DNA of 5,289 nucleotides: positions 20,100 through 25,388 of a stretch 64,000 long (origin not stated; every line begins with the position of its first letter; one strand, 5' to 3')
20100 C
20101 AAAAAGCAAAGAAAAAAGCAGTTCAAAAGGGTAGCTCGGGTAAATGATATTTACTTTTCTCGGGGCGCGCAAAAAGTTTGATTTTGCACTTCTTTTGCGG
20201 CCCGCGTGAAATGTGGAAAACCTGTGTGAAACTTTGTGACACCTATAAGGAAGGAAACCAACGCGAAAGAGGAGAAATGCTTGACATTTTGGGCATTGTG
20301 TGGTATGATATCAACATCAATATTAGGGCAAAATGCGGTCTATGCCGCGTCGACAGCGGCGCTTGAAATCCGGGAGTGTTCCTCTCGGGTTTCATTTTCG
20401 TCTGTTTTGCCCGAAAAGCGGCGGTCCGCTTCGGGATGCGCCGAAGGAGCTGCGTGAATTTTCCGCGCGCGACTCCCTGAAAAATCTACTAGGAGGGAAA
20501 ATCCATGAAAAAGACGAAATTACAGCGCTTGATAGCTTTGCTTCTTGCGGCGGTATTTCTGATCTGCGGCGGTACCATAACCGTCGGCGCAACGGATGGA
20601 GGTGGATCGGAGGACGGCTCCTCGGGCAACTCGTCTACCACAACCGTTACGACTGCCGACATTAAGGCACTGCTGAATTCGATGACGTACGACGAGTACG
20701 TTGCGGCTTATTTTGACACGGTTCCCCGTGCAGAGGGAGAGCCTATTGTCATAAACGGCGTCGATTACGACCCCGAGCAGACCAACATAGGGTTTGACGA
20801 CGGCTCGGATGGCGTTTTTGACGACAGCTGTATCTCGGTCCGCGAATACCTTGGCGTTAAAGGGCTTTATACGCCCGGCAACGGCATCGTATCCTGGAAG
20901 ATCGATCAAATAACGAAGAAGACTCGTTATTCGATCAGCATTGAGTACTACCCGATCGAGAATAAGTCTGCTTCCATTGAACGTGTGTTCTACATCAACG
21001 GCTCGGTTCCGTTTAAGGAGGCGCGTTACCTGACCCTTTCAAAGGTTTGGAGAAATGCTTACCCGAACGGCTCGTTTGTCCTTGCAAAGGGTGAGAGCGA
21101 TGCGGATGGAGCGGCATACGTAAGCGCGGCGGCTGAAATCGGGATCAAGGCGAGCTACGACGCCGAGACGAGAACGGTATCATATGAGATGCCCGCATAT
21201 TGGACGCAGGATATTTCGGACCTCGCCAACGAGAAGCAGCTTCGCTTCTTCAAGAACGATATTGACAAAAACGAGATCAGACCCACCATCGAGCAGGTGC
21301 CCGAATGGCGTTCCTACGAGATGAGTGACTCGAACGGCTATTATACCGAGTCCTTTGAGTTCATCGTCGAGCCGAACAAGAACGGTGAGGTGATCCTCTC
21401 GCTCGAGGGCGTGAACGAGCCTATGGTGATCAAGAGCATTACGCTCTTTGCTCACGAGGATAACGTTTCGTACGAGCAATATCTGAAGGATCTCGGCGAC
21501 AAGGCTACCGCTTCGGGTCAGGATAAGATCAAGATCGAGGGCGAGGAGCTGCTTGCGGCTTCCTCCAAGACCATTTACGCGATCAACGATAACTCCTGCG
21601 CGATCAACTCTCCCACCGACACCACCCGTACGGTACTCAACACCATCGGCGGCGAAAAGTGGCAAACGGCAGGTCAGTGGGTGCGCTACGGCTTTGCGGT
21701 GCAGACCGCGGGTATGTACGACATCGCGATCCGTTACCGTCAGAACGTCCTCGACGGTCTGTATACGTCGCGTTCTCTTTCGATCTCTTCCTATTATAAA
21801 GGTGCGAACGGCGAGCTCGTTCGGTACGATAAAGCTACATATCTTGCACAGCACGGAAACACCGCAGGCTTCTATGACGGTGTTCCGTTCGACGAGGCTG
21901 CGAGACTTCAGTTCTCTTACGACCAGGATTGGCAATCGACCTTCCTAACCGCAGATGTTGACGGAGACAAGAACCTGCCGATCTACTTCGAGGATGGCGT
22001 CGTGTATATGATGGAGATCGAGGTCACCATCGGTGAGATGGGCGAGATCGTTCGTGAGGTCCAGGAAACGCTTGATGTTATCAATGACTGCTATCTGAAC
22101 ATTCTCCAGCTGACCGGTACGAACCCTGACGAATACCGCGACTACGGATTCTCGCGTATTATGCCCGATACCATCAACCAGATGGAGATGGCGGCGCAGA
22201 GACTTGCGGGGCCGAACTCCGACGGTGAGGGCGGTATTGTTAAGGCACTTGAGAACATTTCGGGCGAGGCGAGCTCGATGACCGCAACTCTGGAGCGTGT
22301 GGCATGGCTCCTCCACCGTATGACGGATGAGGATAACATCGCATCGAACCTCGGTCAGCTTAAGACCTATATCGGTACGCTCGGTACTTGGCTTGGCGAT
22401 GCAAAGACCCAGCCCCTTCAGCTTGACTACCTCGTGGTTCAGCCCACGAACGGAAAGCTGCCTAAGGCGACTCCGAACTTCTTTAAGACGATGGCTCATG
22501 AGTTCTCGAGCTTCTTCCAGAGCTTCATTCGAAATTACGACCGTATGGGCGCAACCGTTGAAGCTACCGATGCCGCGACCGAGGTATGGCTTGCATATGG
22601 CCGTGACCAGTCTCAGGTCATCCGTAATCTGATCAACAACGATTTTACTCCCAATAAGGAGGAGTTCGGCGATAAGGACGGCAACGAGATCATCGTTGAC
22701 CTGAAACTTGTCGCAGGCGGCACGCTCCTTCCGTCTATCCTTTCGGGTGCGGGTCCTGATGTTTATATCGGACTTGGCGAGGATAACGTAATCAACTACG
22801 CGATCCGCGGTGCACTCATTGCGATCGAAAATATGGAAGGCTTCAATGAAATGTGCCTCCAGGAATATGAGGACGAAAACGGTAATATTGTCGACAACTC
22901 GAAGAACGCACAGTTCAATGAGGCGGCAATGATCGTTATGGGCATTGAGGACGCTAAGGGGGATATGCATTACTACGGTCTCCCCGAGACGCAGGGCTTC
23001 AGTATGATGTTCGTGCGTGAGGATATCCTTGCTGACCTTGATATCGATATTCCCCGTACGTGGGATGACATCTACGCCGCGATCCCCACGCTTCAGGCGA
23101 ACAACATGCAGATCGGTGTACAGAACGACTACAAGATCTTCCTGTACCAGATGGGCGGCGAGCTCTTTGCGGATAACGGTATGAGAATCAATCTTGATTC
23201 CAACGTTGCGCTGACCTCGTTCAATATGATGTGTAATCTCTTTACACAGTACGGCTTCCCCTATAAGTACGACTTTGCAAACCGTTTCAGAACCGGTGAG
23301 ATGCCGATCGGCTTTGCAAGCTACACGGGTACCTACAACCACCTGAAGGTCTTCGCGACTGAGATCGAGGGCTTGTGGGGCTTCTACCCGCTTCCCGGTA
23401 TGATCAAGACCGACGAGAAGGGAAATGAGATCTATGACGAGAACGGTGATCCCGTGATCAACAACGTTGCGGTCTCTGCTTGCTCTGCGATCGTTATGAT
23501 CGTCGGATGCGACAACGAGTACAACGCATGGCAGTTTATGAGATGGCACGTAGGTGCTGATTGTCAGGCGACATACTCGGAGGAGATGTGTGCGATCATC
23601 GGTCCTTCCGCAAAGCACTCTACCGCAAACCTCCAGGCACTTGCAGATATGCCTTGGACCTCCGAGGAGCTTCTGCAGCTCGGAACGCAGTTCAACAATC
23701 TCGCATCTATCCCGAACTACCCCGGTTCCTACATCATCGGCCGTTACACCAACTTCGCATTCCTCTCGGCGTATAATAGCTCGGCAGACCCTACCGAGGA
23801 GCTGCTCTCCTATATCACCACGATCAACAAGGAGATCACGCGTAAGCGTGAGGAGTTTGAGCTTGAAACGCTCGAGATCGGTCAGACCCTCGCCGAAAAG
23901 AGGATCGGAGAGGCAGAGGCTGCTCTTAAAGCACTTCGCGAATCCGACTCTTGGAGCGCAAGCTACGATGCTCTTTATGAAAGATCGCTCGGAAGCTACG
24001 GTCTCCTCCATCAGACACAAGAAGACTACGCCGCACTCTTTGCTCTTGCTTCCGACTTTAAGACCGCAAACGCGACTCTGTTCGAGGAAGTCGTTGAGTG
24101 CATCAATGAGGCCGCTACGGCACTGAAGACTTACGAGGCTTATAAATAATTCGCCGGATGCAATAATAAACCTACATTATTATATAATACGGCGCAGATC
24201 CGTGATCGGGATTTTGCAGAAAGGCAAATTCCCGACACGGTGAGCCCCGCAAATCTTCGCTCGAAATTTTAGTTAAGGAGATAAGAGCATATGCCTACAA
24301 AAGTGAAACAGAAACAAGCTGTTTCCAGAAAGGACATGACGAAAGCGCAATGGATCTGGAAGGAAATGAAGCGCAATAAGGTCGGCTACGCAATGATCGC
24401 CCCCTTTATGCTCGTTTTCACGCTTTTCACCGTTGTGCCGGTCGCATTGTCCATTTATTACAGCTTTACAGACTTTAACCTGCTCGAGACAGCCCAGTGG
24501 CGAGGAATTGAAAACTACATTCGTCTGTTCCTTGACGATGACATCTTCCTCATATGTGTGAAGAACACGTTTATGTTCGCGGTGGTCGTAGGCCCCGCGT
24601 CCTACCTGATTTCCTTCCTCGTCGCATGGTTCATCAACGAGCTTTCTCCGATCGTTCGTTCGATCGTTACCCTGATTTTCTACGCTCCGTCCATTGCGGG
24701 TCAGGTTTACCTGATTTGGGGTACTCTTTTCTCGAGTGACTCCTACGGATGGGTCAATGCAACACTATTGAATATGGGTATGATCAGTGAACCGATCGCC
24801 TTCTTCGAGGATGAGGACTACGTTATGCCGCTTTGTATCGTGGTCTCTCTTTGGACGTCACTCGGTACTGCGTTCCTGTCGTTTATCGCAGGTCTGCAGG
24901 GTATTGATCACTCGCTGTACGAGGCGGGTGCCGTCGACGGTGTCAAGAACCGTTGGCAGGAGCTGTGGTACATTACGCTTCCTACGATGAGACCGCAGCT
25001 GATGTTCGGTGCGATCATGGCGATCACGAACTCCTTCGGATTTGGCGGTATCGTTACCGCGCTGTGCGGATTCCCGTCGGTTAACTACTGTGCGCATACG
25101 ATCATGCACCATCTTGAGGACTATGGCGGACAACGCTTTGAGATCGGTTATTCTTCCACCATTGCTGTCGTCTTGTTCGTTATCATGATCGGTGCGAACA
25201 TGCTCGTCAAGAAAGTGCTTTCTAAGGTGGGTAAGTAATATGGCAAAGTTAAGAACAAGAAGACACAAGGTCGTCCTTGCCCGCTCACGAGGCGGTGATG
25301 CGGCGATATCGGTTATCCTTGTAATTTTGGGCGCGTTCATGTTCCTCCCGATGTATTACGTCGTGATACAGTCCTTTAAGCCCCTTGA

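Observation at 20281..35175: Seven-gene operon: giant CBM-fused SBP, two full permease pairs, an NHL/TPR/Yip1 membrane protein and a 1575-aa DUF5696-like exoprotein, with no ATPase, regulator or known GH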

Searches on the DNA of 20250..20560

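Call 60: search_rna_families(source=window, start=20250, end=20560, threshold=evalue, max_evalue=1)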
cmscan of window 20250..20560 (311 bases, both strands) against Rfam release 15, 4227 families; matches with E-value up to 1: 0.
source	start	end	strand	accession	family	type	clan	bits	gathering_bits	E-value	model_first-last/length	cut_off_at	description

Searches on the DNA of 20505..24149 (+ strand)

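Call 107: search_rna_families(sources=[L089, L090, L091], threshold=evalue, max_evalue=0.1, show_alignments=2)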
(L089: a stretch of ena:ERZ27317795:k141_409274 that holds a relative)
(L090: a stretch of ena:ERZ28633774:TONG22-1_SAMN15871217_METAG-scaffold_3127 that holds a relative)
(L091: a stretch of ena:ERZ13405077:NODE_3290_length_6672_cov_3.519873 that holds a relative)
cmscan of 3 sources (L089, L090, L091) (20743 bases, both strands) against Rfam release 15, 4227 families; matches with E-value up to 0.1: 0.
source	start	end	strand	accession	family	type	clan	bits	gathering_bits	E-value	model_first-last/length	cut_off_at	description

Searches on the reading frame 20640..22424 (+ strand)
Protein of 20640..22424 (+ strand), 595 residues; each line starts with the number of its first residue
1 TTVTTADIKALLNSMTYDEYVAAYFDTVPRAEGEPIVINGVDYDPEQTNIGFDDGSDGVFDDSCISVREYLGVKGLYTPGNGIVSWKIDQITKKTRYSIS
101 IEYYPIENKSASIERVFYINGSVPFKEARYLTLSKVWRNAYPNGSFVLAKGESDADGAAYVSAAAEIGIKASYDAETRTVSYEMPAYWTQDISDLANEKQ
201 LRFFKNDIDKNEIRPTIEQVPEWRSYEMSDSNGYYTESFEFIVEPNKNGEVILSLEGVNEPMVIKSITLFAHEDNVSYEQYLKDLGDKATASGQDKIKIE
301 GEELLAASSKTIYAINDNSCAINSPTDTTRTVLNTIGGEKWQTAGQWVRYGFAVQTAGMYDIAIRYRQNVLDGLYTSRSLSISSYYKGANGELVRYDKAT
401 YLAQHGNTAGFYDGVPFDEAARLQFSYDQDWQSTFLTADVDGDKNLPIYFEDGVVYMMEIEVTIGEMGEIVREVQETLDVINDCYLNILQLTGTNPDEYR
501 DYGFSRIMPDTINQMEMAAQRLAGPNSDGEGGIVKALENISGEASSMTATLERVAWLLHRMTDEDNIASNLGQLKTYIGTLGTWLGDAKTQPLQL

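Call 68: search_protein_families(library=pfam, alignment_id=A3, max_evalue=1)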
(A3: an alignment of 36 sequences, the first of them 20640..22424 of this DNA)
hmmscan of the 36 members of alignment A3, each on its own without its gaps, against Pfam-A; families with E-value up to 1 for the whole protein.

A. member 1, window:20640-22424:+ (595 aa): 0 families

B. families by the number of members that match (of 36 scanned): 41 families (the first 25 are shown)
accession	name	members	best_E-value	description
PF25275.1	Golvesin_C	18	0.0001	Golvesin C-terminal domain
PF16990.11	CBM_35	12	2.9e-05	Carbohydrate binding module (family 35)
PF25474.1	TPR_TmcB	8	0.012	TmcB, TPR repeats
PF22297.1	PccH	6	0.11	PccH Cytochrome c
PF14591.11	AF0941-like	4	0.01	AF0941-like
PF24164.1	TMP_N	4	0.083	Tape measure protein N-terminal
PF17829.7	GH115_C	2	7.6e-05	Glycosyl hydrolase family 115 C-terminal domain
PF12227.13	DUF3603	2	0.13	Protein of unknown function (DUF3603)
PF04862.18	DUF642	2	0.13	Protein of unknown function (DUF642)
PF24922.1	ACBP4_C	2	0.16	Acyl-CoA-binding domain-containing protein 4-6, C-terminal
PF25613.1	DUF7941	1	0.002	Family of unknown function (DUF7941)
PF09394.16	Inhibitor_I42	1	0.0048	Chagasin family peptidase inhibitor I42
PF05050.19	Methyltransf_21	1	0.0051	Methyltransferase FkbM domain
PF00372.24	Hemocyanin_M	1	0.0059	Hemocyanin, copper containing domain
PF14157.12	YmzC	1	0.041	YmzC-like protein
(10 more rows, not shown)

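Call 69: search_solved_structures(query=A3, max_evalue=10)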
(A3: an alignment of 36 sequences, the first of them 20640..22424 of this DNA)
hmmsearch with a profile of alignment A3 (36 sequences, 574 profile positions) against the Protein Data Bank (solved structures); distinct sequences matched with E-value up to 10: 8.
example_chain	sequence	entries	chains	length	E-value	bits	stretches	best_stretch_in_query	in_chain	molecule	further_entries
8a3k_UNK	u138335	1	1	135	0.00042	22.3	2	475-532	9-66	sc-apCC-4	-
9r1m_A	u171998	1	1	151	0.074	14.9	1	485-532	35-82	sc-apCC-4-LMF-1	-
9r1n_A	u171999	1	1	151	0.21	13.4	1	476-532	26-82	sc-apCC-4-DPH-2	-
5apq_A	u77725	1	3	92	0.23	13.3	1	471-527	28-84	GENERAL CONTROL PROTEIN GCN4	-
9r1k_A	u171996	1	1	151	0.26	13.1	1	475-532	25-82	sc-apCC-4-A7F-1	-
5aps_A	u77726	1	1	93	0.65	11.8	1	471-527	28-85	GENERAL CONTROL PROTEIN GCN4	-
9r1j_A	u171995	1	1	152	0.73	11.6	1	475-529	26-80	sc-apCC-4-NR-1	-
2dbg_A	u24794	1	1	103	0.75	11.6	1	448-536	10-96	Myeloid cell nuclear differentiation antigen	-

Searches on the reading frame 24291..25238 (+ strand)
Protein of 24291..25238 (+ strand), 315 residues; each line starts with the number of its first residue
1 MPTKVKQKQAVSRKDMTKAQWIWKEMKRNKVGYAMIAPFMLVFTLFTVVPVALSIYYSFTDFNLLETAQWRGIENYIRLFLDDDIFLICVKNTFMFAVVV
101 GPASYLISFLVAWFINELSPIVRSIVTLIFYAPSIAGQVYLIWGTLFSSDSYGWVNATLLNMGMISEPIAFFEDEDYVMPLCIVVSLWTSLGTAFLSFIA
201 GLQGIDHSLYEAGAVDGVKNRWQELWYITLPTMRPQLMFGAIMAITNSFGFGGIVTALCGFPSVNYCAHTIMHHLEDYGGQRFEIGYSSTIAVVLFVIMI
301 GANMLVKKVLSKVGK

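Call 3: search_protein_families(library=pfam, proteins=[window:24291-25238:+], max_evalue=0.01)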
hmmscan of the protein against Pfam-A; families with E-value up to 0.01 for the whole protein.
window:24291-25238:+ (315 aa): 1 family
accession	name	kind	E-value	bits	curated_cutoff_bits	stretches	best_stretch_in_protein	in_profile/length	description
PF00528.27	BPD_transp_1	-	8.9e-08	32.5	26.4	1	107-301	4-170/184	Binding-protein-dependent transport system inner membrane component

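Call 4: search_protein_families(library=ncbifam, proteins=[window:24291-25238:+], max_evalue=0.01)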
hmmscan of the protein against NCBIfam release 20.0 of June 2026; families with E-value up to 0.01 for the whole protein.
window:24291-25238:+ (315 aa): 11 families
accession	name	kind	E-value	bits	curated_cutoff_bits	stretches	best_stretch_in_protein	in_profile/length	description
NF007852.0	PRK10561.1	equivalog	1.1e-16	61.5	335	1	28-304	10-282/295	sn-glycerol-3-phosphate ABC transporter permease UgpA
NF007044.0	PRK09497.1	equivalog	4.5e-12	46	348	1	27-305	3-278/285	spermidine/putrescine ABC transporter permease PotB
NF040931.1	ABC_arch_GlcT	equivalog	7.4e-11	42.2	360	1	40-304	5-263/278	glucose ABC transporter permease GlcT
NF007963.0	PRK10683.1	equivalog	5.4e-08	32.6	489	1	34-308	43-307/317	putrescine ABC transporter permease PotH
NF043074.1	MMSYN1_0196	equivalog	5.6e-08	32.4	350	2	32-118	10-95/277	spermidine/putrescine ABC transporter permease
TIGR02139.1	permease_CysT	equivalog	7.5e-07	29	246.1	1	63-305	26-258/265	sulfate ABC transporter permease subunit CysT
TIGR02140.1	permease_CysW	equivalog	1.1e-05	25.1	329.1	1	63-298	23-246/261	sulfate ABC transporter permease subunit CysW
TIGR00969.1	3a0106s02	subfamily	1.2e-05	24.9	240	1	40-309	24-268/272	sulfate ABC transporter permease subunit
NF008232.0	PRK10999.1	equivalog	0.00013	20.8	392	1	71-249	265-444/520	maltose ABC transporter permease MalF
NF006939.0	PRK09421.1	equivalog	0.00035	20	262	1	104-307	26-222/230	molybdate ABC transporter permease subunit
NF008208.0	PRK10971.1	equivalog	0.0095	15.4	415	0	87-308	57-265/277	sulfate/thiosulfate ABC transporter permease CysT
